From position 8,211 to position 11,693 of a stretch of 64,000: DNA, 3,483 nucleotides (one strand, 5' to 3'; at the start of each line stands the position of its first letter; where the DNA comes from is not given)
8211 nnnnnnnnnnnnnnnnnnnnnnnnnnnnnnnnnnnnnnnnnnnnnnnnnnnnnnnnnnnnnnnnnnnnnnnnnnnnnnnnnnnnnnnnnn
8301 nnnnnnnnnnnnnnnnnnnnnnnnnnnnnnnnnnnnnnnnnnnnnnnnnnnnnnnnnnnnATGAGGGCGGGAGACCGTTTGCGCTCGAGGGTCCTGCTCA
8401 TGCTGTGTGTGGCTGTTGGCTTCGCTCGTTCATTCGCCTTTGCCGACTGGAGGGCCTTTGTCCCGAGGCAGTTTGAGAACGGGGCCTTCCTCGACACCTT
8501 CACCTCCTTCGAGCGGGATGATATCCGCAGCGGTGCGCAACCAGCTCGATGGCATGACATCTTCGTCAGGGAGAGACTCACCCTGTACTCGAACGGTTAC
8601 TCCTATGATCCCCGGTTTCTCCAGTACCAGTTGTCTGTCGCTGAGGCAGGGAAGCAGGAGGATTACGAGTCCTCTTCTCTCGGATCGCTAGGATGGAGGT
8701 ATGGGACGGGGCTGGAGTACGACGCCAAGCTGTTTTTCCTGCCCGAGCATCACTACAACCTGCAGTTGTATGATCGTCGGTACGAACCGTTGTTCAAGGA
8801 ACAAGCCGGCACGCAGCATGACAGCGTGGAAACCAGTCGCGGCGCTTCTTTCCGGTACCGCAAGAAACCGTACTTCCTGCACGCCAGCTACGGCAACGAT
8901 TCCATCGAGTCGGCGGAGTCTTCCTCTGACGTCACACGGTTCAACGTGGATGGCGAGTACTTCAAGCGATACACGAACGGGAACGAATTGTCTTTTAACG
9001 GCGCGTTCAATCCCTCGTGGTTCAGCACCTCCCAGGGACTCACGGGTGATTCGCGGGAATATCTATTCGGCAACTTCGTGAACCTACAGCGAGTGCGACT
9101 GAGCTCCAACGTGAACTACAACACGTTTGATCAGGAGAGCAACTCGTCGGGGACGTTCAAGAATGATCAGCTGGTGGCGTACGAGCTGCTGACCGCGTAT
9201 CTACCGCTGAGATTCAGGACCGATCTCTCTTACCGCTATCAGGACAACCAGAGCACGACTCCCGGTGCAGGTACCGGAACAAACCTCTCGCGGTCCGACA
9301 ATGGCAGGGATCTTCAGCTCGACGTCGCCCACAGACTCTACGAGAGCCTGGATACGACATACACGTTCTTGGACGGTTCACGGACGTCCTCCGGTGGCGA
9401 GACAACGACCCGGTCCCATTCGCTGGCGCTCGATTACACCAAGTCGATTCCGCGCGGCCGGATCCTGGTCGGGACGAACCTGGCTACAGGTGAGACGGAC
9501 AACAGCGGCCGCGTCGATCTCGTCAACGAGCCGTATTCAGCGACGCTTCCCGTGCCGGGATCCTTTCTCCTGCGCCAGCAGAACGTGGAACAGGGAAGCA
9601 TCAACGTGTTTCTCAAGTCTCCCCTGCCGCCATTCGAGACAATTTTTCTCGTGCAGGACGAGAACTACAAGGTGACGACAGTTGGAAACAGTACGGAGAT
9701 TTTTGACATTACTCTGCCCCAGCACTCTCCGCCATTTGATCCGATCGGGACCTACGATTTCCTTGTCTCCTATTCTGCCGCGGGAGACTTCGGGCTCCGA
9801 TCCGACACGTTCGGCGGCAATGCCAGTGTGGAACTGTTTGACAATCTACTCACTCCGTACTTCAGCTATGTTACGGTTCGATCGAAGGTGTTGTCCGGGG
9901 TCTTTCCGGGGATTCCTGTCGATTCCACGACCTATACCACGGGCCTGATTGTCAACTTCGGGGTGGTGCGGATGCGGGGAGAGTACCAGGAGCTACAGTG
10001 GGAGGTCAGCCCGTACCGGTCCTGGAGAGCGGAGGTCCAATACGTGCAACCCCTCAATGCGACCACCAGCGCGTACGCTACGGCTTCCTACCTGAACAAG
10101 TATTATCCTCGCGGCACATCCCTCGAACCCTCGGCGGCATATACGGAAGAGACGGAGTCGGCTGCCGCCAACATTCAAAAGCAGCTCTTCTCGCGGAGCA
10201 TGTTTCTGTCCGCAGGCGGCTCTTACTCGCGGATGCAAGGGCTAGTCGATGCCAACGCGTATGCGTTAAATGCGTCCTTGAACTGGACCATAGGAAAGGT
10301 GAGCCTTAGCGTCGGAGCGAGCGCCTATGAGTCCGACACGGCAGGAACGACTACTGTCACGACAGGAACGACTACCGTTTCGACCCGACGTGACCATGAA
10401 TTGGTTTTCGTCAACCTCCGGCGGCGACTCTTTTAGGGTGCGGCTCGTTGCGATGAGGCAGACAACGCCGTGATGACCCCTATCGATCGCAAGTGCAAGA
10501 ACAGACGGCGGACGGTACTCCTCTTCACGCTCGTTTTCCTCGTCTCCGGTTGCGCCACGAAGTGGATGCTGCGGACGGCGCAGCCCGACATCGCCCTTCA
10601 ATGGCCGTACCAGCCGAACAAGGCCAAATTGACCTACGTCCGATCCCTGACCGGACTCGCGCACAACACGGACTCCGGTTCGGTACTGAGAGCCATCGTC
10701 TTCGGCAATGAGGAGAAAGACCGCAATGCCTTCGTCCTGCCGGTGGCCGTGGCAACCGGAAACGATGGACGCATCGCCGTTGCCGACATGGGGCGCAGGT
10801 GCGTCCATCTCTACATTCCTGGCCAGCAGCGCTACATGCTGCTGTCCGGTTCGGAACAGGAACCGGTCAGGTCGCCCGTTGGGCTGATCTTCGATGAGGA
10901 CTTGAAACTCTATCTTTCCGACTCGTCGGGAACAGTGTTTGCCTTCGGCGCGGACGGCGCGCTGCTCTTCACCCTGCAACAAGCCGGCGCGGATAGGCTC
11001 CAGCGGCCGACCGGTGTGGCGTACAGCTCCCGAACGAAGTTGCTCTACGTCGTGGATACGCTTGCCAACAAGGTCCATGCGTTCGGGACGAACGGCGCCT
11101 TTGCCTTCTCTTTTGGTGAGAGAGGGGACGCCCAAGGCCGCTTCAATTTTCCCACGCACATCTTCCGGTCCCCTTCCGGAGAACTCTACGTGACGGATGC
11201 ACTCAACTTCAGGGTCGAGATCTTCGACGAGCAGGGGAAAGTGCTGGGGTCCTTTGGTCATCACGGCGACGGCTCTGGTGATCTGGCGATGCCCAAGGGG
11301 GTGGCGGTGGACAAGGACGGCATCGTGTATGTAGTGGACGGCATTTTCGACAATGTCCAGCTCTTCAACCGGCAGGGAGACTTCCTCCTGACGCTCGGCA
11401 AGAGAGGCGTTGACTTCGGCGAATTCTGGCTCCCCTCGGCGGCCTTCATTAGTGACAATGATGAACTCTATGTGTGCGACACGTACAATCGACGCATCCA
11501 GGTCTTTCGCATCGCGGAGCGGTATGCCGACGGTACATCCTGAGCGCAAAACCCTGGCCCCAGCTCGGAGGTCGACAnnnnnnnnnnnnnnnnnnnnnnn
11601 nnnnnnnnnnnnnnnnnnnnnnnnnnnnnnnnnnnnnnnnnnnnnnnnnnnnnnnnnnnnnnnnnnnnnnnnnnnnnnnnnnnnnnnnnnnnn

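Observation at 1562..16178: Non-standard porin-cytochrome-like locus: multihaem cytochromes interleaved with NHL beta-propeller lipoproteins, a 691-aa barrel and an FKBP isomerase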

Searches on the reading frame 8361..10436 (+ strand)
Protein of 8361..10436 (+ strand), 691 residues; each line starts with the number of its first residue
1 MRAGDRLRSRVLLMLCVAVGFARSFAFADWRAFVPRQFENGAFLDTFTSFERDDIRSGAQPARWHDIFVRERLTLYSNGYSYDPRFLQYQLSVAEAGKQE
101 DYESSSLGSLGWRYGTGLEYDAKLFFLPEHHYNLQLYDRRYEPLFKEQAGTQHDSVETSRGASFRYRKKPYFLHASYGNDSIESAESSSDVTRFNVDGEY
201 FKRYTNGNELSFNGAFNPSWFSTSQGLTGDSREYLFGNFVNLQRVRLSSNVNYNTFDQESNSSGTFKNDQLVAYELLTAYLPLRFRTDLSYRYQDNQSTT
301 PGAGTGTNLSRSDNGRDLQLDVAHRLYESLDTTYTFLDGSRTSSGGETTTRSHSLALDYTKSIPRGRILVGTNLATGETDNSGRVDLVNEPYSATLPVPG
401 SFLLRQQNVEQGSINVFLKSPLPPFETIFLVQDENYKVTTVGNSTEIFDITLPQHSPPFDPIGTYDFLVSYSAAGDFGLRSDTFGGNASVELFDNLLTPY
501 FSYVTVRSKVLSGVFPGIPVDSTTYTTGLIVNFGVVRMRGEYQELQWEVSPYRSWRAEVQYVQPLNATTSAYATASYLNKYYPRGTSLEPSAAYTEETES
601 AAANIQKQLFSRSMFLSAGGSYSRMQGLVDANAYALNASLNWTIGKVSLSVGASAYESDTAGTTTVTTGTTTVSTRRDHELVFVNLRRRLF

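Call 5: search_protein_families(library=pfam, proteins=[window:8361-10436:+], max_evalue=0.01)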
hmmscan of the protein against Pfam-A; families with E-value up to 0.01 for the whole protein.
window:8361-10436:+ (691 aa): 0 families

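Call 23: find_homologous_proteins(query=window:8361-10436:+)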
Query window:8361-10436:+ (691 aa): 208 proteins with E <= 0.001 among 8000 candidates; the best 120 are listed.
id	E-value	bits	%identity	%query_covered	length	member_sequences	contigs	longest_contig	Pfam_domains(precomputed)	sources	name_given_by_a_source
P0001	0.0e+0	1384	91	98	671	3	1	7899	-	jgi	jgi:hypothetical protein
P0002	0.0e+0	1046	70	98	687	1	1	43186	-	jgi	jgi:hypothetical protein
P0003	6.2e-276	935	65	98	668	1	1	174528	-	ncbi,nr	ncbi:MAG: hypothetical protein HY699_15670 [Deltaproteobacteria bacterium]|nr:hypothetical protein [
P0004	2.9e-274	930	63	98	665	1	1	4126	-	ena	-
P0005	4.9e-273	926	64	99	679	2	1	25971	-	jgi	-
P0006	1.7e-272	924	61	99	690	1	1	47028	-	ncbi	-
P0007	1.6e-271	921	62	99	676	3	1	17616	-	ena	-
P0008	2.4e-266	904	61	100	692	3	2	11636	-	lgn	-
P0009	1.1e-264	898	61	98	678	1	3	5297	-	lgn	-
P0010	2.3e-263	894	60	100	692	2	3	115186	-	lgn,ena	-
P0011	3.4e-263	893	60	99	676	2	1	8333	-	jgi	-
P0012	2.9e-258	877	61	98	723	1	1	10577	-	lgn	-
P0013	4.9e-258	876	62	98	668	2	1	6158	-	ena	-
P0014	3.2e-257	873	60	98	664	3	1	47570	-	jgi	jgi:hypothetical protein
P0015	3.7e-257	873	60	99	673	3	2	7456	-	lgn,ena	-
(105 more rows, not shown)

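Call 26: find_related_loci(query=A1, collection=genome_contigs, flank=10000)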
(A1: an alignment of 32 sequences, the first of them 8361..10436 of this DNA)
Query A1 (691 aa) in genome_contigs; peptide patterns used: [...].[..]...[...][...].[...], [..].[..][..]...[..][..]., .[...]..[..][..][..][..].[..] (x = any residue, [..] = any of these).
55 stretches matched a pattern; 34 encode a relative of the query (tblastn E <= 1e-3); 33 distinct loci.
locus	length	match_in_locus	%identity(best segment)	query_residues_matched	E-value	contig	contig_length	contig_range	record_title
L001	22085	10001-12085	58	4-691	0e+0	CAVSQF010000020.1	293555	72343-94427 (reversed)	MAG: uncultured delta proteobacterium isolate MFD01476.bin.1.163 genome assembly, contig: contig_27944, whole genome sho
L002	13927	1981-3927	59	26-685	0e+0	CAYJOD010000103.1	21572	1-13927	MAG TPA_asm: uncultured Candidatus Binatia bacterium isolate ERP124720_co1_58 genome assembly, contig: NODE_3163_length_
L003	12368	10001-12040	55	2-691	0e+0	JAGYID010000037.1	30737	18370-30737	MAG: Acidobacteria bacterium isolate CR_Sed_300A_bin.1 scaffold_225, whole genome shotgun sequence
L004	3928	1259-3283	53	7-691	0e+0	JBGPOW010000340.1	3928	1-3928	MAG: Candidatus Binatia bacterium isolate OBJ2_061818_050_29 k141_587626_length_3928_cov_22.8653, whole genome shotgun s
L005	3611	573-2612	53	2-691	0e+0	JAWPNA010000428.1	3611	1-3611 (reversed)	MAG: Acidobacteriota bacterium isolate Fractures_MAG_01 c_000000116204, whole genome shotgun sequence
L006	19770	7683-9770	53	1-691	0e+0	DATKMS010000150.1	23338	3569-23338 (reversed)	MAG TPA_asm: Candidatus Margulisiibacteriota bacterium isolate SMAG_U14717 k141_1996890, whole genome shotgun sequence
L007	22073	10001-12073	57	2-691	0e+0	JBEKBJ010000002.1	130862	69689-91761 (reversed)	MAG: Candidatus Binatia bacterium isolate SPRUCE 133 SPRUCE_133_2, whole genome shotgun sequence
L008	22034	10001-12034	51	4-691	0e+0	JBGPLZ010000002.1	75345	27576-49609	MAG: Acidobacteriota bacterium isolate OBJ_0618_7090110_25 k141_208484_length_75345_cov_21.4466, whole genome shotgun se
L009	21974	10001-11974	51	24-691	0e+0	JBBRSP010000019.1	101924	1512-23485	MAG: Candidatus Binatia bacterium isolate La2_metabat2.097 La2_metabat2.097_K_1625010L101924_cov_27.9921, whole genome s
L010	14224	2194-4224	48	8-691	0e+0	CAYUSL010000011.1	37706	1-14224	MAG TPA_asm: uncultured bacterium isolate binchicken_co118_326 genome assembly, contig: NODE_1008_length_37706_cov_12.80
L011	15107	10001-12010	48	15-691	0e+0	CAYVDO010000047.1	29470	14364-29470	MAG TPA_asm: uncultured bacterium isolate binchicken_co245_204 genome assembly, contig: NODE_1393_length_29470_cov_6.081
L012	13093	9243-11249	46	11-691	0e+0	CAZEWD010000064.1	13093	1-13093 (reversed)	MAG TPA_asm: uncultured Candidatus Binatia bacterium isolate SRP263991_co5_163 genome assembly, contig: NODE_9305_length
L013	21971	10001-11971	48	29-691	0e+0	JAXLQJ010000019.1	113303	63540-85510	MAG: bacterium isolate STL-UNK1 C4.31.fa-19, whole genome shotgun sequence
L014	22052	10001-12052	46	2-691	0e+0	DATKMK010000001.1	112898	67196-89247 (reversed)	MAG TPA_asm: Candidatus Binatia bacterium isolate SMAG_U14709 k141_1925202, whole genome shotgun sequence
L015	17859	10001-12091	47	5-691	0e+0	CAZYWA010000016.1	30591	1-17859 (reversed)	MAG TPA_asm: uncultured bacterium isolate binchicken_co54_89 genome assembly, contig: NODE_2504_length_30591_cov_6.18126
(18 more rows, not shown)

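Call 33: predict_structure(alignment_id=A1)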
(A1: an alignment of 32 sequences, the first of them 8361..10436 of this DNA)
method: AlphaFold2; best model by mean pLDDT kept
length: 691 residues; sequences in the alignment: 32
mean_pLDDT: 85.0   pTM: 0.65
mean pLDDT of the five models: 85.0, 83.9, 80.0, 79.5, 79.1
residues with pLDDT >= 90: 371; 70-90: 211; 50-70: 77; < 50: 32
segments of 3 or more residues with pLDDT < 50: 1-4, 21-27, 145-152, 663-671
pLDDT, mean of each block of 10 residues (from residue 1): 53 69 48 82 92 78 86 92 88 88 76 83 92 95 54 74 95 97 86 97 94 97 91 97 95 94 86 97 93 93 64 94 88 96 87 96 93 96 72 67 76 78 64 83 81 63 74 78 96 94 95 76 97 95 92 97 92 97 72 89 93 90 89 94 93 92 45 75 93 80
secondary structure, 60 per line:
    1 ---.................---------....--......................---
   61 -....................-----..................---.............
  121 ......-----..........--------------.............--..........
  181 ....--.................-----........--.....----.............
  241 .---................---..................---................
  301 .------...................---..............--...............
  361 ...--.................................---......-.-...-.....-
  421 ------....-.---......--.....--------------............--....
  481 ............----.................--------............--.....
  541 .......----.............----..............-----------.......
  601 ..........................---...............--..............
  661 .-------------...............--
elements in order (helices of 4 or more, strands of 3 or more residues): H4-20 H30-33 E36-57 E62-81 E87-104 E108-126 E132-141 E156-168 E171-184 E187-203 E209-216 E219-223 E228-241 E245-260 E264-281 E285-301 E308-326 E330-343 E346-363 E366-398 E402-407 E415-419 E427-430 E436-441 E444-448 E463-474 E477-492 E497-513 E522-533 E536-547 E552-564 E569-582 E594-609 H610-613 E614-626 E630-644 E647-661 E675-689

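Call 36: fold_search(model_id=the predicted structure, library=pdb)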
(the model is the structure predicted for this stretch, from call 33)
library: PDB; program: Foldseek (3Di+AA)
matches with E <= 10: 862; with E <= 0.001: 322
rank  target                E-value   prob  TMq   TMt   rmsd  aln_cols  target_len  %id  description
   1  6r2q_B                1.1e-08  1.00  0.43  0.45  15.0       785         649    9  Structure of the Mtr complex (released 2020-04-22)
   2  2hdi_A                1.7e-08  1.00  0.31  0.35  11.8       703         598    8  Crystal structure of the Colicin I receptor Cir from E.coli in complex with receptor binding domain of Colicin Ia. (released 2007-05-08)
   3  9fy9_D                4.0e-08  1.00  0.21  0.21  22.7       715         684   12  Cryo-EM structure of the type 1 chaperone-usher pilus FimD-tip complex (FimDHGFC) - Conformer 1 (released 2025-06-04)
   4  2hdf                  9.2e-08  1.00  0.31  0.35  11.1       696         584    8  Crystal structure of the Colicin I receptor Cir from E.coli (released 2007-05-08)
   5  9fw9_D                1.3e-07  1.00  0.23  0.23  23.4       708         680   10  Cryo-EM structure of the type 1 pilus assembly platform as part of the FimA-bound chaperone-usher pilus complex (FimDH (released 2025-06-04)
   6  9gbc_A                1.5e-07  1.00  0.32  0.33  16.6       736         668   10  Bacteroides thetaiotaomicron siderophore transporter XusA in complex with surface-exposed lipoprotein XusB (released 2025-08-06)
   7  3rfz_B                1.5e-07  1.00  0.22  0.20  23.0       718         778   12  Crystal structure of the FimD usher bound to its cognate FimC:FimH substrate (released 2011-06-01)
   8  9a2z_MODEL_1_A        1.7e-07  1.00  0.29  0.27  18.6       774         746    9  Model of E. coli FepA by in-cell photo-crosslinking MS and deep learning (released 2023-02-24)
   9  9nn6_A                1.9e-07  1.00  0.28  0.29  16.8       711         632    8  E. coli Cir in Complex with the RBD of Microcin V (released 2025-09-24)
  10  5mzs                  2.3e-07  1.00  0.31  0.31  14.6       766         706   10  Crystal structure of the ferric enterobactin receptor (PfeA) mutant (R480A_Q482A) from Pseudomonas aeruginosa (released 2018-02-14)
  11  5fp2_B                2.5e-07  1.00  0.32  0.39  13.1       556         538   11  Crystal structure of the siderophore receptor PirA from Pseudomonas aeruginosa (released 2015-12-09)
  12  5out                  2.5e-07  1.00  0.31  0.31  16.0       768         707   10  CRYSTAL STRUCTURE OF THE FERRIC ENTEROBACTIN RECEPTOR (PFEA) MUTANT (G324V) FROM PSEUDOMONAS AERUGINOSA (released 2018-09-05)
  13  3rfz_E                2.8e-07  1.00  0.21  0.20  22.4       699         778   12  Crystal structure of the FimD usher bound to its cognate FimC:FimH substrate (released 2011-06-01)
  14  9c4o                  3.2e-07  1.00  0.24  0.25  17.0       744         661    8  Cryo-EM structure of PqqU with ligand PQQ (released 2024-06-19)
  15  2vqi_B                3.4e-07  1.00  0.23  0.30  17.6       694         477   11  Structure of the P pilus usher (PapC) translocation pore (released 2008-05-27)
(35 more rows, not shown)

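Call 47: search_protein_families(library=ncbifam, proteins=[window:8361-10436:+], max_evalue=0.01)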
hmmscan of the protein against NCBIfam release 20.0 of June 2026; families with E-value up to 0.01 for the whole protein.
window:8361-10436:+ (691 aa): 0 families

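Call 99: search_protein_representatives(alignment_id=A1)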
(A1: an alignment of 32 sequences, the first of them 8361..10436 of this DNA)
Query: 32 sequences, 678 profile positions. Proteins with E-value up to 0.001 (for the whole library): 1086; up to 1e-10: 597; up to 1e-30: 208. The best 150 are listed.
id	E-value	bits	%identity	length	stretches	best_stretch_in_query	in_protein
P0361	2.7e-288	973.9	-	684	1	7-678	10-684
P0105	1.7e-281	951.5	-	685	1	5-677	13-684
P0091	2.0e-272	921.5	-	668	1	12-678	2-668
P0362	5.4e-265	897.0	-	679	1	12-676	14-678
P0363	5.7e-252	853.9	-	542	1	7-536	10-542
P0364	2.0e-248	842.2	-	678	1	7-678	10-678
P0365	1.4e-241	819.6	-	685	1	7-678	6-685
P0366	1.0e-237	806.8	-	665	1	20-678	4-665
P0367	1.5e-236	803.0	-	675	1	5-678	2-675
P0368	8.1e-230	780.7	-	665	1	18-678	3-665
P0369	1.7e-223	759.8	-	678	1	6-678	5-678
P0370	1.9e-220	749.8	-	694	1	6-678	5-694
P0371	7.0e-220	747.9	-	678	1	5-678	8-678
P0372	1.0e-216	737.4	-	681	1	6-677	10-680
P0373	1.5e-216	736.9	-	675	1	9-678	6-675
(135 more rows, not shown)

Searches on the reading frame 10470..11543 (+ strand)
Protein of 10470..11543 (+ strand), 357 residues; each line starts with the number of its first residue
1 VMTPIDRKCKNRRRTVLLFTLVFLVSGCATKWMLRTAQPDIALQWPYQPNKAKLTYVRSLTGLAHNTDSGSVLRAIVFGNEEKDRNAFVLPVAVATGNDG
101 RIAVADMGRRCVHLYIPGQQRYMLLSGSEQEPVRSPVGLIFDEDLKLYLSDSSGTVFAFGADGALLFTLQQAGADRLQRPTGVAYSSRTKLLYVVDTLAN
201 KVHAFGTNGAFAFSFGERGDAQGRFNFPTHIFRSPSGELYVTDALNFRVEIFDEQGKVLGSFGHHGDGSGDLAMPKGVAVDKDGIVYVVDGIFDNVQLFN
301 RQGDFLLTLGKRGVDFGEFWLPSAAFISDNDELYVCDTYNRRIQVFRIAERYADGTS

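Call 5: search_protein_families(library=pfam, proteins=[window:10470-11543:+], max_evalue=0.01)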
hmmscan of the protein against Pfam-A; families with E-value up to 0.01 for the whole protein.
window:10470-11543:+ (357 aa): 6 families
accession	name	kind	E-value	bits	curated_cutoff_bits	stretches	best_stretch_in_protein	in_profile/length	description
PF01436.27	NHL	-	6.4e-21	73.7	20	2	327-346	9-28/28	NHL repeat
PF17170.10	DUF5128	-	1.4e-10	41.4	22.9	1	237-290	54-108/321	6-bladed beta-propeller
PF25021.1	TEN_NHL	-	8.8e-10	38.5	27.1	1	270-292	139-161/357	Teneurin NHL domain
PF08450.18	SGL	-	1.1e-08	35.4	26.3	0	173-206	129-162/246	SMP-30/Gluconolactonase/LRE-like region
PF01731.26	Arylesterase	-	1.3e-06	28.9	21.3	1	173-205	49-81/86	Arylesterase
PF24684.1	Vgb_lyase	-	0.0098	15.2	50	0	226-292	139-200/290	Virginiamycin B lyase family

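Call 47: search_protein_families(library=ncbifam, proteins=[window:10470-11543:+], max_evalue=0.01)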
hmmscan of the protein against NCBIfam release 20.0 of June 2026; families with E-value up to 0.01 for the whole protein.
window:10470-11543:+ (357 aa): 3 families
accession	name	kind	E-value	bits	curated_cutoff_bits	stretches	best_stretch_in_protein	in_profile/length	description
NF035926.1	scyF_NHL_VPEP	equivalog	1.1e-37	130.1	350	2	98-264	112-285/376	scytonemin biosynthesis PEP-CTERM protein ScyF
NF047780.1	LIC12708_fam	subfamily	1.2e-05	24.4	150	0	193-343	70-205/391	LIC_12708 family protein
NF033206.1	ScyE_fam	subfamily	3.2e-05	23.6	80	0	228-291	255-320/333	ScyD/ScyE family protein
